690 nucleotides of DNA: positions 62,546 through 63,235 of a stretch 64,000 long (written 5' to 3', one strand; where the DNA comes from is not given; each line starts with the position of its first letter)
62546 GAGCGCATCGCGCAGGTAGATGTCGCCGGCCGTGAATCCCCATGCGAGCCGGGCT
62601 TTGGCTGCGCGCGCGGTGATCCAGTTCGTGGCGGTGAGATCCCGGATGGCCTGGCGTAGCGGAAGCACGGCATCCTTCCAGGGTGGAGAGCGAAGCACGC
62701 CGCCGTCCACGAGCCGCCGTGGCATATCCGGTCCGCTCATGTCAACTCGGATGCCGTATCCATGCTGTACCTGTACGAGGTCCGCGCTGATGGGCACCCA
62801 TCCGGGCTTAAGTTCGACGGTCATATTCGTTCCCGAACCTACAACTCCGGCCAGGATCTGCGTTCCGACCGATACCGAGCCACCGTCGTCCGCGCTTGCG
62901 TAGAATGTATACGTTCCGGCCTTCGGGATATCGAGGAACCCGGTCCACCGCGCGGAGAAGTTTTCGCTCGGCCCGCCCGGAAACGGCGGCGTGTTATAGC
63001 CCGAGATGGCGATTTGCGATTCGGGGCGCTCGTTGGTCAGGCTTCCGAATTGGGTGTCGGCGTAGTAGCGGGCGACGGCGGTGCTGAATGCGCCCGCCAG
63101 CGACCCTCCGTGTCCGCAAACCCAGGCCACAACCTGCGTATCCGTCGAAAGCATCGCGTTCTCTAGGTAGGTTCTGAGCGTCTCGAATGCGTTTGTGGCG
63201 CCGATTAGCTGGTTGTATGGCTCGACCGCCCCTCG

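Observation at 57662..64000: Giant modular HEAT-PA14 x6 protein adjacent to a glycan-degradation operon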

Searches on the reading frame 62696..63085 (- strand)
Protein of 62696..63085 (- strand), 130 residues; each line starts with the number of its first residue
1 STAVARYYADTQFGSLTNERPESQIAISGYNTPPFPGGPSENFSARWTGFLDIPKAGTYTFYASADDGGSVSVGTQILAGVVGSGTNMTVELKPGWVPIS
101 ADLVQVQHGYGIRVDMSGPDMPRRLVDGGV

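Call 50: search_solved_structures(query=window:62696-63085:-, max_evalue=1, show_alignments=3)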
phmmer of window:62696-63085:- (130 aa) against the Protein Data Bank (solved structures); distinct sequences matched with E-value up to 1: 24.
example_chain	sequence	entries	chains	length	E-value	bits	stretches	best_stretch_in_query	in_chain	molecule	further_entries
6qdi_A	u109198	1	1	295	6.6e-14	55.6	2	29-126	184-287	PA14 domain-containing protein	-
6qe7_A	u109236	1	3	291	2.2e-07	34.5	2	29-73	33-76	Anti-sigma-I factor RsgI3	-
6m8m_A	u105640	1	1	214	0.0052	20.3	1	43-87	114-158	Putative large adhesion protein (Lap) involved in biofilm formation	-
5fr3_A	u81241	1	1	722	0.098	16.2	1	39-79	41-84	PROTECTIVE ANTIGEN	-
1t6b_X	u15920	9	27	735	0.098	16.2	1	39-79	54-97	Protective Antigen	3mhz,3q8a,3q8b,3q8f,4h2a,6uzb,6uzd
1acc_A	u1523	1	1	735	0.098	16.2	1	39-79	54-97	ANTHRAX PROTECTIVE ANTIGEN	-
4ee2_A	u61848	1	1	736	0.098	16.2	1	39-79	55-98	Protective antigen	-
4nam_A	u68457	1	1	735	0.098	16.2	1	39-79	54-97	Protective antigen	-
3q8c_A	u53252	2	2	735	0.099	16.2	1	39-79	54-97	Protective antigen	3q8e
6vra_A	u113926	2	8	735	0.099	16.2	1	39-79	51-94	Protective antigen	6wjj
6vra_B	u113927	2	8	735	0.099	16.2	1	39-79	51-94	Protective antigen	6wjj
3tez_A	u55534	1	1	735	0.1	16.1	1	39-79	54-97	Protective antigen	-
6zxj_A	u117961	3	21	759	0.1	16.1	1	39-79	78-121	Protective antigen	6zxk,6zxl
3tew_A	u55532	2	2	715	0.12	15.9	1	39-79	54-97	Protective antigen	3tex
3tey_A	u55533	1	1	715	0.12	15.9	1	39-79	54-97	Protective antigen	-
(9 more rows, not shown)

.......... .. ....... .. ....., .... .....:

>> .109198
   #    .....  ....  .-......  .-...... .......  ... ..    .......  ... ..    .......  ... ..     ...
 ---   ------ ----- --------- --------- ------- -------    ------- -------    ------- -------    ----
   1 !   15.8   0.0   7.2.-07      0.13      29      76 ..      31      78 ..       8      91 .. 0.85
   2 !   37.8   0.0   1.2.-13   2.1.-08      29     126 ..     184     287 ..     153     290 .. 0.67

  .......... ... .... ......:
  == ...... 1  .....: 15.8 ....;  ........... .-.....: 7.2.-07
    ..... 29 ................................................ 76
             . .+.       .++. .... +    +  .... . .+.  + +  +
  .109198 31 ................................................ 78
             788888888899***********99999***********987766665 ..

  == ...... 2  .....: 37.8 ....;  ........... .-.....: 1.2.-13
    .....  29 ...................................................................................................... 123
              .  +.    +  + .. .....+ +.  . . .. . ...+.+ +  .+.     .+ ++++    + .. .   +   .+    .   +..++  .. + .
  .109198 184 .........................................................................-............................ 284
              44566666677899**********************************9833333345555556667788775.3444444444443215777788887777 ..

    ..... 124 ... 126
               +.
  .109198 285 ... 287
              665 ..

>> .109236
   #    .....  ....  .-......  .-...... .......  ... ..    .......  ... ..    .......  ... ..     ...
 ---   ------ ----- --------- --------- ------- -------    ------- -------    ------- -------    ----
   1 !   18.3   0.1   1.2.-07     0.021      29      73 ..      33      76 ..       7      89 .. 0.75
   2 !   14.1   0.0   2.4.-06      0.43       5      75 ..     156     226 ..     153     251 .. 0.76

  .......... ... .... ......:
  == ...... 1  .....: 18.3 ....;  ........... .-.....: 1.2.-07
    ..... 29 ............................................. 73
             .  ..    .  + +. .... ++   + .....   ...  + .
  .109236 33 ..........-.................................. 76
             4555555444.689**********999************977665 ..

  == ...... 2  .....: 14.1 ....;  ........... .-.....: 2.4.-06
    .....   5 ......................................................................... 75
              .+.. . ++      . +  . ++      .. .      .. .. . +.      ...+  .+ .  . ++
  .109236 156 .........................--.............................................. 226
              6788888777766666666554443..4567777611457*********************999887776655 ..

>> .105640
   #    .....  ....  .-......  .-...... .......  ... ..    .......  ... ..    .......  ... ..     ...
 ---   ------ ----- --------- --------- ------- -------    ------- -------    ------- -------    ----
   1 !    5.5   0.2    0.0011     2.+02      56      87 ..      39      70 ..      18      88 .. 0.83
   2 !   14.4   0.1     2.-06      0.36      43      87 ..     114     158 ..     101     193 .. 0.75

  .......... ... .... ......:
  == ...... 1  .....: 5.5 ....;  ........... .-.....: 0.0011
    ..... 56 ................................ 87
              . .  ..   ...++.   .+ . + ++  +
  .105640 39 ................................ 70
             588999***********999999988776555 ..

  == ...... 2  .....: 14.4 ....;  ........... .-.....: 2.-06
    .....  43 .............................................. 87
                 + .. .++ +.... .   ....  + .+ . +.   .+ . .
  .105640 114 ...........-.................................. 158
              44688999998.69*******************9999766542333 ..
